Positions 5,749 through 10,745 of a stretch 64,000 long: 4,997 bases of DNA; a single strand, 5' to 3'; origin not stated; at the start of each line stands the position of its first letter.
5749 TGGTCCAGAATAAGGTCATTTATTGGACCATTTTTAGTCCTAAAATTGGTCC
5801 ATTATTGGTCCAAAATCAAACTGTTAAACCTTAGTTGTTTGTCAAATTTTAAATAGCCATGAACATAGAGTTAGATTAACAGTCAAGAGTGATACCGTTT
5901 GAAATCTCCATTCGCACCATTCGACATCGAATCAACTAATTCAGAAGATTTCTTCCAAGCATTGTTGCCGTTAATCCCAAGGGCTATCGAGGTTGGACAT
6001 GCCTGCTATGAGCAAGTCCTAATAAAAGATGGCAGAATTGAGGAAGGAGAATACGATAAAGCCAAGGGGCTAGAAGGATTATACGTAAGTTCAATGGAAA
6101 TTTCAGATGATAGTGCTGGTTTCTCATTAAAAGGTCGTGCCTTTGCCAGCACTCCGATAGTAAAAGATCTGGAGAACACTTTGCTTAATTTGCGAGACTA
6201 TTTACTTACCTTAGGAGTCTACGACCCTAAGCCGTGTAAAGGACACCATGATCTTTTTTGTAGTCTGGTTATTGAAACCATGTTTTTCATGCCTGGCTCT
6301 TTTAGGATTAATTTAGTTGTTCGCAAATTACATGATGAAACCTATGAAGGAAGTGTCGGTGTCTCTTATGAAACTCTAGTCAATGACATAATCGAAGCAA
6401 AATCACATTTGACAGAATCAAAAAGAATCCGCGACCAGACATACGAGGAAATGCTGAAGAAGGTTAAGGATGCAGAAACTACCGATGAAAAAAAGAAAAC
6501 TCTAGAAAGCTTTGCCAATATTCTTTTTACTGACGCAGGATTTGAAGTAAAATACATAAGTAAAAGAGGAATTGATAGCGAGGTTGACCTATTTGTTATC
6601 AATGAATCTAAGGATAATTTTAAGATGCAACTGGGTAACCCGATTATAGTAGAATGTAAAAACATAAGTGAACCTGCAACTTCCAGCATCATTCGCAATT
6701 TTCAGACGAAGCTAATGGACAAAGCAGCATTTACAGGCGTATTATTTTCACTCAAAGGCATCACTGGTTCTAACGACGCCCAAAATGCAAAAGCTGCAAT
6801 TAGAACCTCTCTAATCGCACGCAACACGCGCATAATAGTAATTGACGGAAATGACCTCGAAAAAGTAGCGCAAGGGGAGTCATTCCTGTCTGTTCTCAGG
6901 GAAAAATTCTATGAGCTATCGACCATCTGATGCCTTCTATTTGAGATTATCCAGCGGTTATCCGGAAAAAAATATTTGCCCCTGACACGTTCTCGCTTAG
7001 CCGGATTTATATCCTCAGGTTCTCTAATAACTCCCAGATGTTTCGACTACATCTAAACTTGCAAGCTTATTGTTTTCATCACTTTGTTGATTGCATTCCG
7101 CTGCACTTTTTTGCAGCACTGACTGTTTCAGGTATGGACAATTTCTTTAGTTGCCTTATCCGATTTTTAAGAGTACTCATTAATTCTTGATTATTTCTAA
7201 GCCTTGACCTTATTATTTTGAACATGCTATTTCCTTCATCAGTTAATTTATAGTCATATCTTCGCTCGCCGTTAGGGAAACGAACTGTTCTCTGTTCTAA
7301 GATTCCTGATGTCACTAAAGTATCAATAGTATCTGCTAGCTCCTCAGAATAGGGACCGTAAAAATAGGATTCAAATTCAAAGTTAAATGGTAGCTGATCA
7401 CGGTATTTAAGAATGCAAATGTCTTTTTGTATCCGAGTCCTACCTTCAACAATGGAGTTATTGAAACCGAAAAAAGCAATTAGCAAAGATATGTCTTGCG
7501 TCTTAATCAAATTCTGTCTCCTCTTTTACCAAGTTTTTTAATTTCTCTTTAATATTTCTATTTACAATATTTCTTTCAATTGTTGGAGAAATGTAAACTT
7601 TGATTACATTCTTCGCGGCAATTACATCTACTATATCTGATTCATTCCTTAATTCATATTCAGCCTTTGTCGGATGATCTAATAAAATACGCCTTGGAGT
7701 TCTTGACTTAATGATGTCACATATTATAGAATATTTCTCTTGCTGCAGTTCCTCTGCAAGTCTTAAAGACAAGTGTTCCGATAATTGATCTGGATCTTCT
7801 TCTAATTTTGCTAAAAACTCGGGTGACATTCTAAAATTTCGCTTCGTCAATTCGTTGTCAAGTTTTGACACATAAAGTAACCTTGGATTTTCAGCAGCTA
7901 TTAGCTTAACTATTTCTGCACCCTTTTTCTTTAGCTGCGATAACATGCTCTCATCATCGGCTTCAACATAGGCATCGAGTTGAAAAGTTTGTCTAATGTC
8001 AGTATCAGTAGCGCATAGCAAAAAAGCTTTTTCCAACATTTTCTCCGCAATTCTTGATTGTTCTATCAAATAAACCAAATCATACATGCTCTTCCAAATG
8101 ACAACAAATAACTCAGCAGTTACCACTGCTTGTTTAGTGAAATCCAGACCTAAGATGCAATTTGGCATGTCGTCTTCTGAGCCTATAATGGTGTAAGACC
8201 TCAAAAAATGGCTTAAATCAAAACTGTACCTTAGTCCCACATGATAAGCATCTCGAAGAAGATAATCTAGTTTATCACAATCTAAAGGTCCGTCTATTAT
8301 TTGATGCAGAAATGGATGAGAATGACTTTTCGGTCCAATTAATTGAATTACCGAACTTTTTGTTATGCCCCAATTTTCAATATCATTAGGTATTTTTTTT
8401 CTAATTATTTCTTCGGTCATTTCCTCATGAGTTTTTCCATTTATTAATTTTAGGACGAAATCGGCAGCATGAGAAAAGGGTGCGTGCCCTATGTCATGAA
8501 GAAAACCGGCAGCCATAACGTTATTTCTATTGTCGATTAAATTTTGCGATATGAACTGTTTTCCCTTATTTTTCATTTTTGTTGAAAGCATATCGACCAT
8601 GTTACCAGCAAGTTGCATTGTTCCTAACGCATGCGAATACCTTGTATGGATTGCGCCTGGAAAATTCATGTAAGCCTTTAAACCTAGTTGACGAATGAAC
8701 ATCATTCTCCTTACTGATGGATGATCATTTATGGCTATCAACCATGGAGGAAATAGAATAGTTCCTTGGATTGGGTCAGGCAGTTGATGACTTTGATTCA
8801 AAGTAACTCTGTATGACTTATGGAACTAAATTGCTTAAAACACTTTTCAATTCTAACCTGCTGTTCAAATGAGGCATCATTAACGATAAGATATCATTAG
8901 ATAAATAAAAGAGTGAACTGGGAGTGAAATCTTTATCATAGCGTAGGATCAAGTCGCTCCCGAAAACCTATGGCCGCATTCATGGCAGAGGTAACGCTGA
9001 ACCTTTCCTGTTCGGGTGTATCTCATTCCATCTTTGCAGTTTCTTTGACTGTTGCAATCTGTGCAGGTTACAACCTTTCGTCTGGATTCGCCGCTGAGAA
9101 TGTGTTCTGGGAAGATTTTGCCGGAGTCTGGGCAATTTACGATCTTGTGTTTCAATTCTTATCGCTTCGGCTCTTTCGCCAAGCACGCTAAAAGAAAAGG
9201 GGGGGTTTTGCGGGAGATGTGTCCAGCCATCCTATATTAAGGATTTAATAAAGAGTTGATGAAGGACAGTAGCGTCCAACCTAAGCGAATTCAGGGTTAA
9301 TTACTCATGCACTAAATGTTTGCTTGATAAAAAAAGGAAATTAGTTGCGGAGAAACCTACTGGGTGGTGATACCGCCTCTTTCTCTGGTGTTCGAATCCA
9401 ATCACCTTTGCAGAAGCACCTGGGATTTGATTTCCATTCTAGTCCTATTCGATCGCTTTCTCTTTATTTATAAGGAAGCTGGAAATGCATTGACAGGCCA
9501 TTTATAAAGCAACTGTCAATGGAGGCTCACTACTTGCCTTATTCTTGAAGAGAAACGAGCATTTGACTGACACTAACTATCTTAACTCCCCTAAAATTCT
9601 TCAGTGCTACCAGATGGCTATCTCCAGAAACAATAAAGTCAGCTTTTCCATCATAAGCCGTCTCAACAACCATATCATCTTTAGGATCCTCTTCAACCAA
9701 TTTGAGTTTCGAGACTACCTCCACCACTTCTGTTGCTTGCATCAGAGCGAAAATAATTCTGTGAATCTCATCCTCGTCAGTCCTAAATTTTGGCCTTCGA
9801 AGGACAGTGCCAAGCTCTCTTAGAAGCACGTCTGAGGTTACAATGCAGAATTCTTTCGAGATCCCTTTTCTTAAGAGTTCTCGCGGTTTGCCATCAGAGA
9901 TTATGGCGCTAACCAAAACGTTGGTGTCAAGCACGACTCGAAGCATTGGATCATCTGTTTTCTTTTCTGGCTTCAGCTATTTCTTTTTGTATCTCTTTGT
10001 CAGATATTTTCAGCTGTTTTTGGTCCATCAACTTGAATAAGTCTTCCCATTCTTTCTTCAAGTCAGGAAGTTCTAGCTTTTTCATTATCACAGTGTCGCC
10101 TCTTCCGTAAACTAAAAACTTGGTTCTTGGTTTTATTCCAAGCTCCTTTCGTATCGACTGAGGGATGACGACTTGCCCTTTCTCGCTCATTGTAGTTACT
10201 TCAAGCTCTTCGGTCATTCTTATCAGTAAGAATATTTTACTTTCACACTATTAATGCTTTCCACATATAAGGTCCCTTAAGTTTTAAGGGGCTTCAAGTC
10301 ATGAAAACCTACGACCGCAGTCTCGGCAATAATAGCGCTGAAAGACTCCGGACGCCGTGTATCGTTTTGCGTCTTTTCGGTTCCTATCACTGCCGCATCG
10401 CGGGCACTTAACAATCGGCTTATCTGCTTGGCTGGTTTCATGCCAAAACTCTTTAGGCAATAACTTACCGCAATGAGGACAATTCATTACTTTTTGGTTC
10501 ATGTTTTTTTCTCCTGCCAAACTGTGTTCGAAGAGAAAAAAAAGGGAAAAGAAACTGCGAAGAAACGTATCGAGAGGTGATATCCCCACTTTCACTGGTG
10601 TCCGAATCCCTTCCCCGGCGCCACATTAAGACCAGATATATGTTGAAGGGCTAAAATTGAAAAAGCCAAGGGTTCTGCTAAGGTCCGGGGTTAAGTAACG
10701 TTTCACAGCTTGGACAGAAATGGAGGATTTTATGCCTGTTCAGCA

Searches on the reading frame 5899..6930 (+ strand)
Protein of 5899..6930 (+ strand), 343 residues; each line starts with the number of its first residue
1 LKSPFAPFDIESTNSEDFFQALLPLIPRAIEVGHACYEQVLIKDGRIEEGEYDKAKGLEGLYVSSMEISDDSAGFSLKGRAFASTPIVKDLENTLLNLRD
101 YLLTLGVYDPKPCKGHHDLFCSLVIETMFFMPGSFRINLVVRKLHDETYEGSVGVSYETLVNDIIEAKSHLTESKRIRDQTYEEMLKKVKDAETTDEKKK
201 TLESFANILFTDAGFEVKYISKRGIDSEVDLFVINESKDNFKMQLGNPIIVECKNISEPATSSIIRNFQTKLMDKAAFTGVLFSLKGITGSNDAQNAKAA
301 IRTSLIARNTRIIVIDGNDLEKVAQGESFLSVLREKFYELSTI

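Call 10: search_protein_families(library=pfam, proteins=[window:5899-6930:+], max_evalue=0.01)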
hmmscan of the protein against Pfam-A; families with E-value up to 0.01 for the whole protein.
window:5899-6930:+ (343 aa): 1 family
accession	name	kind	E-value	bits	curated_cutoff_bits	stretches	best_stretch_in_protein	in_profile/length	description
PF04471.18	Mrr_cat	-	1.4e-06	28.9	21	1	199-321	6-112/115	Restriction endonuclease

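Call 13: find_encoding_contigs(protein=window:5899-6930:+, flank=10000, max_places=6)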
Protein window:5899-6930:+ (343 aa): 2 contigs read that carry it; 2 places shown.
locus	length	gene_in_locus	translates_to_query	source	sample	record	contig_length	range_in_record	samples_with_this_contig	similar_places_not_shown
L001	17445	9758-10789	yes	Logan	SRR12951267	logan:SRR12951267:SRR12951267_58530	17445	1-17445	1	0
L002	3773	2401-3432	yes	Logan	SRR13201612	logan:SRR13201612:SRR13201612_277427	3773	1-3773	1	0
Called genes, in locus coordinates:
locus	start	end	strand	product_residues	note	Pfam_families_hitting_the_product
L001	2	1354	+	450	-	?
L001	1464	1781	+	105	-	-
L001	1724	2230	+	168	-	PF14487:DarT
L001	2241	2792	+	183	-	PF01661:Macro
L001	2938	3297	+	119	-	-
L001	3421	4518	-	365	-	PF01105:EMP24_GP25L (weak)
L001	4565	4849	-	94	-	-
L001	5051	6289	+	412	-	-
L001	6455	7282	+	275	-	-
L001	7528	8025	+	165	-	-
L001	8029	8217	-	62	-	-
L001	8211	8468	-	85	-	-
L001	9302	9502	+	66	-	-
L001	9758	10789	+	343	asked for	PF04471:Mrr_cat (weak)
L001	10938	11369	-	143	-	-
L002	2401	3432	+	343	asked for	PF04471:Mrr_cat (weak)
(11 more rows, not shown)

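Call 77: search_protein_families(library=padloc, proteins=[window:5899-6930:+], max_evalue=0.01)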
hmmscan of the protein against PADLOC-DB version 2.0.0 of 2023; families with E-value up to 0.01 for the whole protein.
window:5899-6930:+ (343 aa): 1 family
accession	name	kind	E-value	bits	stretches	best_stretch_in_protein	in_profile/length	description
PDLC04815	PDC-S02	-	0.00076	16.9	1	198-303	206-306/346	-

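Call 78: search_protein_families(library=phrogs, proteins=[window:5899-6930:+], max_evalue=0.01)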
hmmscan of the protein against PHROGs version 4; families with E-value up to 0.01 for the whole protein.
window:5899-6930:+ (343 aa): 1 family
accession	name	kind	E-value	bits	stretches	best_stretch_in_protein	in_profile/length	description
phrog_18586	-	unknown function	0.00024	21.4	1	159-338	46-226/268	-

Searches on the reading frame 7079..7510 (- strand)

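Call 10: search_protein_families(library=pfam, proteins=[window:7079-7510:-], max_evalue=0.01)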
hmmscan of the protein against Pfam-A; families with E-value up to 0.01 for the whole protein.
window:7079-7510:- (143 aa): 0 families

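Call 26: search_protein_families(library=pfam, proteins=[window:7079-7510:-], max_evalue=10)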
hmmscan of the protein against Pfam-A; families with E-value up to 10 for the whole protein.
window:7079-7510:- (143 aa): 4 families
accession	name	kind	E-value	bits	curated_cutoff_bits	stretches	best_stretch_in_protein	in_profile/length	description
PF03551.20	PadR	-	0.031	14.7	27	1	61-97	37-73/75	Transcriptional regulator PadR-like family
PF01638.23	HxlR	-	0.066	13.5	20.8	1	58-101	36-77/91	HxlR-like helix-turn-helix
PF13793.12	Pribosyltran_N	-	0.077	13.3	25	1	50-114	4-68/117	N-terminal domain of ribose phosphate pyrophosphokinase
PF25796.1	BREX_BrxC_4th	-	0.11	12.4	27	1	56-89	6-36/173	BREX ATP-binding protein BrxC 4th domain with six-stranded beta sheet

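Call 77: search_protein_families(library=padloc, proteins=[window:7079-7510:-], max_evalue=0.01)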
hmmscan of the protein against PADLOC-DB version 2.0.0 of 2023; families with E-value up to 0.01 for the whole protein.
window:7079-7510:- (143 aa): 4 families
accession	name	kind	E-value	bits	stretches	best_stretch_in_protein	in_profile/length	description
PDLC04505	PDC-M19A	-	2.5e-05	21.9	1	24-106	21-103/294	-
PDLC02990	DarG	-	3.1e-05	21.6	1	23-130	181-285/329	-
PDLC03135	Specificity_I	-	3.9e-05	20.6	1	17-118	425-520/595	Type I specificity subunit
PDLC03872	LmuC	-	0.0008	16.9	1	47-103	99-154/220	-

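Call 78: search_protein_families(library=phrogs, proteins=[window:7079-7510:-], max_evalue=0.01)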
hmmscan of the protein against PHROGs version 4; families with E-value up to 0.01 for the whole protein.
window:7079-7510:- (143 aa): 3 families
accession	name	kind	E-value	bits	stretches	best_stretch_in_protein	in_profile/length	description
phrog_14939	-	unknown function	0.00014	22.2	1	24-77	24-77/313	-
phrog_4278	-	unknown function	0.0023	18.7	1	54-104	65-111/127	-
phrog_11195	-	unknown function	0.003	18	1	57-102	54-97/122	-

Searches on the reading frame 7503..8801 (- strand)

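Call 10: search_protein_families(library=pfam, proteins=[window:7503-8801:-], max_evalue=0.01)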
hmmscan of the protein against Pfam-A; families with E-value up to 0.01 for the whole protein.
window:7503-8801:- (432 aa): 2 families
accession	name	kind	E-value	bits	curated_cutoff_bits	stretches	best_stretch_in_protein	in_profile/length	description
PF01966.28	HD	-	4.5e-10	40.3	22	1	54-163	1-90/116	HD domain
PF19276.4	HD_assoc_2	-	8.2e-06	25.8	23.1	1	223-396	21-183/222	HD associated region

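Call 77: search_protein_families(library=padloc, proteins=[window:7503-8801:-], max_evalue=0.01)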
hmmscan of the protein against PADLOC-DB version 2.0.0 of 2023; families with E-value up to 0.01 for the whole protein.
window:7503-8801:- (432 aa): 1 family
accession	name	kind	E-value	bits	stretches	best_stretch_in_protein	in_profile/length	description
PDLC02374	dGTPase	-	4.9e-08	30.7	1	51-118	72-123/395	-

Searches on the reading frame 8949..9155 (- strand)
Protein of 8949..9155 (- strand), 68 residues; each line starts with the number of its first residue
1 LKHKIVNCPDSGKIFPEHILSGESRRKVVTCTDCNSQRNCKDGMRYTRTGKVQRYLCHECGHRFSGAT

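Call 26: search_protein_families(library=pfam, proteins=[window:8949-9155:-], max_evalue=10)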
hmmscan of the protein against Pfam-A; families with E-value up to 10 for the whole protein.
window:8949-9155:- (68 aa): 18 families
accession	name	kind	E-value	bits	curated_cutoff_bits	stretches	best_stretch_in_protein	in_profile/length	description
PF01096.23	Zn_ribbon_TFIIS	-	0.0042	17.3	21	2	50-64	24-38/39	Transcription factor S-II (TFIIS)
PF23550.1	zf_Tbcl_Rhp7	-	0.0055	16.6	27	1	45-62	18-35/39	DNA repair protein rhp7 treble clef domain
PF09723.15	Zn_ribbon_8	-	0.015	15.8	34.4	2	55-65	6-16/41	Zinc ribbon domain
PF25206.1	DUF7836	-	0.022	15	26.7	1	7-47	9-49/59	Domain of unknown function (DUF7836)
PF02591.20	Zn_ribbon_9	-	0.035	14.6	29.1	2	3-14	21-32/33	C4-type zinc ribbon domain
PF24443.1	DUF7562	-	0.05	14.3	27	1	25-63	8-53/95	Family of unknown function (DUF7562)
PF03804.19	DUF325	-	0.05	13.8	28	1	30-62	84-112/137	Viral proteins of unknown function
PF13465.12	zf-H2C2_2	-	0.059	14.2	40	1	53-65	13-25/26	Zinc-finger double domain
PF10058.14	Zn_ribbon_10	-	0.089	13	24.2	1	23-62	12-52/54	ER junction formation factor lunapark, zinc ribbon finger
PF01485.27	IBR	-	0.092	13.3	24.3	1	31-64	18-51/65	IBR domain, a half RING-finger domain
PF18439.7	zf_UBZ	-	0.092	12.9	25.6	1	54-65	2-13/32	Ubiquitin-Binding Zinc Finger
PF20056.4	DUF6455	-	0.097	13.2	23.7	1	17-50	32-65/85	Family of unknown function (DUF6455)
PF14369.11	Zn_ribbon_19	-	0.14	12.8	30.8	1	53-62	1-10/35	zinc-ribbon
PF14353.12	CpXC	-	0.19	12.2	25.4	1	49-64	32-47/121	CpXC protein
PF20026.4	DUF6434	-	0.23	11.9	26.8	1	45-65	17-37/64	Domain of unknown function (DUF6434)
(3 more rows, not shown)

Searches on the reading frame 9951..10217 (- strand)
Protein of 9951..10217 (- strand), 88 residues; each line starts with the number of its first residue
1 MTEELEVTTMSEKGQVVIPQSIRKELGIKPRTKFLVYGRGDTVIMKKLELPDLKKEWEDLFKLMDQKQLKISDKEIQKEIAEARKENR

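Call 26: search_protein_families(library=pfam, proteins=[window:9951-10217:-], max_evalue=10)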
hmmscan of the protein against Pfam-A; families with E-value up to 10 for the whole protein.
window:9951-10217:- (88 aa): 3 families
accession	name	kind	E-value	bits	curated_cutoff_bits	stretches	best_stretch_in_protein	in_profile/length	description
PF04014.23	MazE_antitoxin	-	4.5e-05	23.7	24.7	1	9-42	3-36/48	Antidote-toxin recognition MazE, bacterial antitoxin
PF15937.10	PrlF_antitoxin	-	0.0018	18.9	32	1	9-50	3-45/99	prlF antitoxin for toxin YhaV_toxin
PF09558.15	DUF2375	-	0.16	12.4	27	1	8-25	28-45/69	Protein of unknown function (DUF2375)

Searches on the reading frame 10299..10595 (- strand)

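Call 26: search_protein_families(library=pfam, proteins=[window:10299-10595:-], max_evalue=10)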
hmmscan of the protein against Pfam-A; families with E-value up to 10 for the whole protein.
window:10299-10595:- (98 aa): 93 families (the best 25 are shown)
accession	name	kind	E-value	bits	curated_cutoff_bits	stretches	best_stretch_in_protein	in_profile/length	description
PF23451.1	Zn_ribbon_PaaD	-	1.9e-06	27.9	27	2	54-97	7-49/53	PaaD zinc beta ribbon domain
PF02591.20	Zn_ribbon_9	-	5.9e-05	23.5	29.1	2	33-46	20-33/33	C4-type zinc ribbon domain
PF09723.15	Zn_ribbon_8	-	0.00031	21.1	34.4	3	53-71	20-36/41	Zinc ribbon domain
PF22289.1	DmmA-like_C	-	0.00042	20.7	27.4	1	30-46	12-28/44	Dimethylamine monooxygenase subunit DmmA-like, C-terminal domain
PF08274.17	Zn_Ribbon_YjdM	-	0.00079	19.8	30.8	2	34-43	17-26/30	PhnA Zinc-Ribbon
PF13248.11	Zn_ribbon_3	-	0.0015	18.3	27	2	38-46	4-11/26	zinc-ribbon domain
PF24460.1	DUF7575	-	0.0019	18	28.5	2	36-45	3-12/28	Domain of unknown function (DUF7575)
PF13451.12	zf_Tbcl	-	0.002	18.5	24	2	49-74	22-46/48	Probable treble clef domain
PF12760.12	Zn_ribbon_IS1595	-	0.0032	17.8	25.4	2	50-95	14-45/46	Transposase zinc-ribbon domain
PF00130.28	C1_1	-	0.0045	17.2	26.5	1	34-68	9-35/53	Phorbol esters/diacylglycerol binding domain (C1 domain)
PF23455.1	DUF7129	-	0.0045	17.1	30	2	79-97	5-21/45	Domain of unknown function (DUF7129)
PF24463.1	DUF7577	-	0.0053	16.8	28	3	36-43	2-9/27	Domain of unknown function (DUF7577)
PF13465.12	zf-H2C2_2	-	0.0065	17.2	40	1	86-98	14-25/26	Zinc-finger double domain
PF10122.14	Zn_ribbon_Com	-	0.0075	16.1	22.9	1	34-69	2-32/52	Mu-like prophage protein Com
PF25208.1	DUF7838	-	0.009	16.4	28.5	2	63-95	8-41/55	Domain of unknown function (DUF7838)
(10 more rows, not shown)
